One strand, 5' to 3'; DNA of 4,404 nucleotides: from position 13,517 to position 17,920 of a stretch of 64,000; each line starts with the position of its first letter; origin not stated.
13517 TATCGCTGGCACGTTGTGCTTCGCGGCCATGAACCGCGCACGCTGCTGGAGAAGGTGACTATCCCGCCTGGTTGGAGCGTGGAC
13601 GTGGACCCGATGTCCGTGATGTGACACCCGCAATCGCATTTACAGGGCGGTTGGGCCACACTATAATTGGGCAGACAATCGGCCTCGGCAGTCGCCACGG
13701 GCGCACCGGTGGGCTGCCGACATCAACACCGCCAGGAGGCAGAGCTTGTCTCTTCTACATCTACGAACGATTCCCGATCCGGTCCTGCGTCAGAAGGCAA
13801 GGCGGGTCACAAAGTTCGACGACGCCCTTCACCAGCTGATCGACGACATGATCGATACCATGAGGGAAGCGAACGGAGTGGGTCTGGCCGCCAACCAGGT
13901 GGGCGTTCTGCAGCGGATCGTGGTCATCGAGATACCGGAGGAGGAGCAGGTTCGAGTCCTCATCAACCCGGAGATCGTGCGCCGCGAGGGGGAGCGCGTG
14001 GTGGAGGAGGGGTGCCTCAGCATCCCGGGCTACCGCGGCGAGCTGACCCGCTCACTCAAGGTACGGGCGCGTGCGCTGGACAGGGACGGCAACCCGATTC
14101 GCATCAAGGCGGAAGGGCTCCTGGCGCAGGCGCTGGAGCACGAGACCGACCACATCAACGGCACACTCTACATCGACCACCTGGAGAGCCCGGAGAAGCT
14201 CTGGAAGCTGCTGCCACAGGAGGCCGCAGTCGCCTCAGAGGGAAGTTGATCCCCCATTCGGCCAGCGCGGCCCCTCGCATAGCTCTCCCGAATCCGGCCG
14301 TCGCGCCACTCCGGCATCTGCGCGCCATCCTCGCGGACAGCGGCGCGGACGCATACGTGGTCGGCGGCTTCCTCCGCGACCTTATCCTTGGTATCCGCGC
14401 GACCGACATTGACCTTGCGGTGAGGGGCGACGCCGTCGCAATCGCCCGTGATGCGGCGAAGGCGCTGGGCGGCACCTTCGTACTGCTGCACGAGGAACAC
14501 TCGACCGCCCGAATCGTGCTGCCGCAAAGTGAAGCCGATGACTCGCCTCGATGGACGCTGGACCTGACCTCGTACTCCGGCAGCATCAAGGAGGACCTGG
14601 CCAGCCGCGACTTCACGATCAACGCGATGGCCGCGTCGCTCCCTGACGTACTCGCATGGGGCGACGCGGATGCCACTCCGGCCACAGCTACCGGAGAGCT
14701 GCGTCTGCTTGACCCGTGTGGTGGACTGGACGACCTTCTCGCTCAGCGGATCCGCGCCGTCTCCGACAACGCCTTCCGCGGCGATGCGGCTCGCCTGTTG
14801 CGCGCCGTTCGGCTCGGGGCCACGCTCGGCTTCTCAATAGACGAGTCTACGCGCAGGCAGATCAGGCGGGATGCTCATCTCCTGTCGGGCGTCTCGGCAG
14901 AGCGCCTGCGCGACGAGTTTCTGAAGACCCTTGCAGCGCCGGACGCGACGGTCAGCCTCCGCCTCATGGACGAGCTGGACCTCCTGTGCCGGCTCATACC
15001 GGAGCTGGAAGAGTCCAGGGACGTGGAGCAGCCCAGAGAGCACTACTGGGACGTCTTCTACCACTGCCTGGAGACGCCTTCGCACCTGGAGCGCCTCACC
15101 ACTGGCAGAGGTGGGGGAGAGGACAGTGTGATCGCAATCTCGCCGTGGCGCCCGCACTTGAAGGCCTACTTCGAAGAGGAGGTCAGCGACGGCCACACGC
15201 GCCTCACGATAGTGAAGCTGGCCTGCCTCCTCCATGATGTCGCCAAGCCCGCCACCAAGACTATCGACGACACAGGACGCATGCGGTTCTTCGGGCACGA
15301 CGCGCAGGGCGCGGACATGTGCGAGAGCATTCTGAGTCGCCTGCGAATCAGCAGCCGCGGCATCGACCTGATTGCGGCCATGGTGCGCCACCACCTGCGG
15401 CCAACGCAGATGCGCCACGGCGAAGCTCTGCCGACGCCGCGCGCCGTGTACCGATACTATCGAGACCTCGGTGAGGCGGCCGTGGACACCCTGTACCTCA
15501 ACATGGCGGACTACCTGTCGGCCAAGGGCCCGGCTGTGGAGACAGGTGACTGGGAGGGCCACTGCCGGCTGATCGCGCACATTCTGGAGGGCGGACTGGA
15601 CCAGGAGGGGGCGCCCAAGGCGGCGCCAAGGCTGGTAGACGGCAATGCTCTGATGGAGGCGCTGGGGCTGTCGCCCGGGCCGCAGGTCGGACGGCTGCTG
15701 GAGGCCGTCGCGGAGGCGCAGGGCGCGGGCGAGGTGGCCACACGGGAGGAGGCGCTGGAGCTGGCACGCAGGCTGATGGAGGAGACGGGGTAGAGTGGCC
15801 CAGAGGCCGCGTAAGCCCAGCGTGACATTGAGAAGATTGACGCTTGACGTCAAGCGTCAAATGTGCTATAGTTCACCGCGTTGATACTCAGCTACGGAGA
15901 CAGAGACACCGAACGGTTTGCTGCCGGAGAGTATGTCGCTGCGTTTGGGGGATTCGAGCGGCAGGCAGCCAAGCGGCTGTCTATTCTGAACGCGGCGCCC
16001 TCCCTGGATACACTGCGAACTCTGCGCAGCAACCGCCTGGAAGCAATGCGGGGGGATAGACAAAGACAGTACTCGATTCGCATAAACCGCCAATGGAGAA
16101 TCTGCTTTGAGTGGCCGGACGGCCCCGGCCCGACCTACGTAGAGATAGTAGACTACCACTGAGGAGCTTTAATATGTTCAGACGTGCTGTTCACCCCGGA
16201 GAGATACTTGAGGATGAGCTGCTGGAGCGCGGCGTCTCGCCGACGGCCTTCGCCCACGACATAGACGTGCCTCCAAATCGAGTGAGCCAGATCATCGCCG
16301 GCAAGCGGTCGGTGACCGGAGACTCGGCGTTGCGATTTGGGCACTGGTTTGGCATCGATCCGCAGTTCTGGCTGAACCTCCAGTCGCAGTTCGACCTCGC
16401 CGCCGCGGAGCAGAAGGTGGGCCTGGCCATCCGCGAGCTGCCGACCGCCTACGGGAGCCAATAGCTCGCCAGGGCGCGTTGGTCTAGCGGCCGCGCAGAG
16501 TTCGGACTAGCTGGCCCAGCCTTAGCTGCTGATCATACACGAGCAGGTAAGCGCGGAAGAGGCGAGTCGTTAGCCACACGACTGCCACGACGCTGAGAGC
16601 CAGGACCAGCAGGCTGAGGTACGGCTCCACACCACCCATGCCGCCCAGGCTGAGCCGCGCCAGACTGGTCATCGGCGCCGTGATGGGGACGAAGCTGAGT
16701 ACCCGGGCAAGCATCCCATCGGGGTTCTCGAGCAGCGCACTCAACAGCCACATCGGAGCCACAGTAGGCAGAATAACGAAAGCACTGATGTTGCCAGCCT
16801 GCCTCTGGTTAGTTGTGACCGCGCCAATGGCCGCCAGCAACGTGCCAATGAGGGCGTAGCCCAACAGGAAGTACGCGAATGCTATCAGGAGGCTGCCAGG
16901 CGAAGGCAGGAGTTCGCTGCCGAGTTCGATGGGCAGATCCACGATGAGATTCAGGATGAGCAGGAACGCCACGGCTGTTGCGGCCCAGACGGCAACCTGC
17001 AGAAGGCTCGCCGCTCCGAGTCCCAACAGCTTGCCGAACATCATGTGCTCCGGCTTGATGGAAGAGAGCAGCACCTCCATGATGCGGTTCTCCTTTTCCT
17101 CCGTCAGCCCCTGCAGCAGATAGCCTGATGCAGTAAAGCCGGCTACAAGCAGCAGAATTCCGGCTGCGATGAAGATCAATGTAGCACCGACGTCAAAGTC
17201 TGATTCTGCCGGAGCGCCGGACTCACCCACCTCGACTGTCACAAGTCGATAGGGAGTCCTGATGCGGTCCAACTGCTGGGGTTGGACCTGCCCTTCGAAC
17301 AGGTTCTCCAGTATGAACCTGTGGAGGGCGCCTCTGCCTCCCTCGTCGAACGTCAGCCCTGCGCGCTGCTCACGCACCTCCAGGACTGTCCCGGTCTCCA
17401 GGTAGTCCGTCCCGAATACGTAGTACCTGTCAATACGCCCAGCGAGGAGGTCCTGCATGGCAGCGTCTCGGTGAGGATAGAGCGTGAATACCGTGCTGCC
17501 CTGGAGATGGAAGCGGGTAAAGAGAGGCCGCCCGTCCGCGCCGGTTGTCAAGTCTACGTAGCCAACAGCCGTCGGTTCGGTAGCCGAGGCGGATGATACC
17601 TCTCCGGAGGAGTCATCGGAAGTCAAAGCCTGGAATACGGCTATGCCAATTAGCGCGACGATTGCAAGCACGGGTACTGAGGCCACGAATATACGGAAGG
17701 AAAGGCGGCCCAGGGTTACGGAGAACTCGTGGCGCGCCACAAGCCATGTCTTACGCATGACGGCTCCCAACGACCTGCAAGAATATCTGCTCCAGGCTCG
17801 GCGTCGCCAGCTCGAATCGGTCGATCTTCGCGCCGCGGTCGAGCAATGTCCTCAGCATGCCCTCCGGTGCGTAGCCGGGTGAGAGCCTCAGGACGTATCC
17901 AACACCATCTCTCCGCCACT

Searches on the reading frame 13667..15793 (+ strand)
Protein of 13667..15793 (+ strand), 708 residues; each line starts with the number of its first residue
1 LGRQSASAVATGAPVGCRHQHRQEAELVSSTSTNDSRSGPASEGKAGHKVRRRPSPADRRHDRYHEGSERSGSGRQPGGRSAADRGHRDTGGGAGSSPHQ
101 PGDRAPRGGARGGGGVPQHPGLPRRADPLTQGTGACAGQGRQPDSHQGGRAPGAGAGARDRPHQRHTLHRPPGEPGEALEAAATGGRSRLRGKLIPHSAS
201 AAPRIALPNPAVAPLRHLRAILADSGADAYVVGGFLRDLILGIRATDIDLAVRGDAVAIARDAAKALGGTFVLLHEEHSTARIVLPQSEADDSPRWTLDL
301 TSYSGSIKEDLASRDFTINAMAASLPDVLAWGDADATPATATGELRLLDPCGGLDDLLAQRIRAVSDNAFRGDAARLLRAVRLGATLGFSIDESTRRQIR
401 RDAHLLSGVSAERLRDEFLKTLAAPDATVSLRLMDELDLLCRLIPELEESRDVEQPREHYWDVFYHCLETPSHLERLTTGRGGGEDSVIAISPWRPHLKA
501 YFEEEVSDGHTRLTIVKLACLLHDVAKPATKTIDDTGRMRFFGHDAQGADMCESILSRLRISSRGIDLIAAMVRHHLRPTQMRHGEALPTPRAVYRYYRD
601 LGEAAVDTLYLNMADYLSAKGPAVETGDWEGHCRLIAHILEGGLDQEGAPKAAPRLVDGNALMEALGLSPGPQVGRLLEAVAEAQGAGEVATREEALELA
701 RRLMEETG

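Call 65: search_protein_families(library=pfam, proteins=[window:13667-15793:+], max_evalue=0.001)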
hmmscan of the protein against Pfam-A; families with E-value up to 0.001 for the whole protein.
window:13667-15793:+ (708 aa): 4 families
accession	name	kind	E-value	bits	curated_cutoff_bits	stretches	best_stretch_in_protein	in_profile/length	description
PF12627.12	PolyA_pol_RNAbd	-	1.7e-17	63.4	22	1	388-448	1-61/64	Probable RNA and SrmB- binding site of polymerase A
PF01743.26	PolyA_pol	-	1.6e-15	58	23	1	229-363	1-126/126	Poly A polymerase head domain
PF01966.28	HD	-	1.2e-07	32.5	22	1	465-618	3-114/116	HD domain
PF13735.12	tRNA_NucTran2_2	-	6.6e-05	23.4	27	1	657-697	105-145/149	tRNA nucleotidyltransferase domain 2 putative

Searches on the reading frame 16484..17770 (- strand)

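Call 66: search_protein_families(library=pfam, proteins=[window:16484-17770:-], max_evalue=0.001)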
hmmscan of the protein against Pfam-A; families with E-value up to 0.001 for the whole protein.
window:16484-17770:- (428 aa): 1 family
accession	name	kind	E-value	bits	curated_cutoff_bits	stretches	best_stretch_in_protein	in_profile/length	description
PF12698.13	ABC2_membrane_3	-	2.5e-34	119.3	31.6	1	25-401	3-345/347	ABC-2 family transporter protein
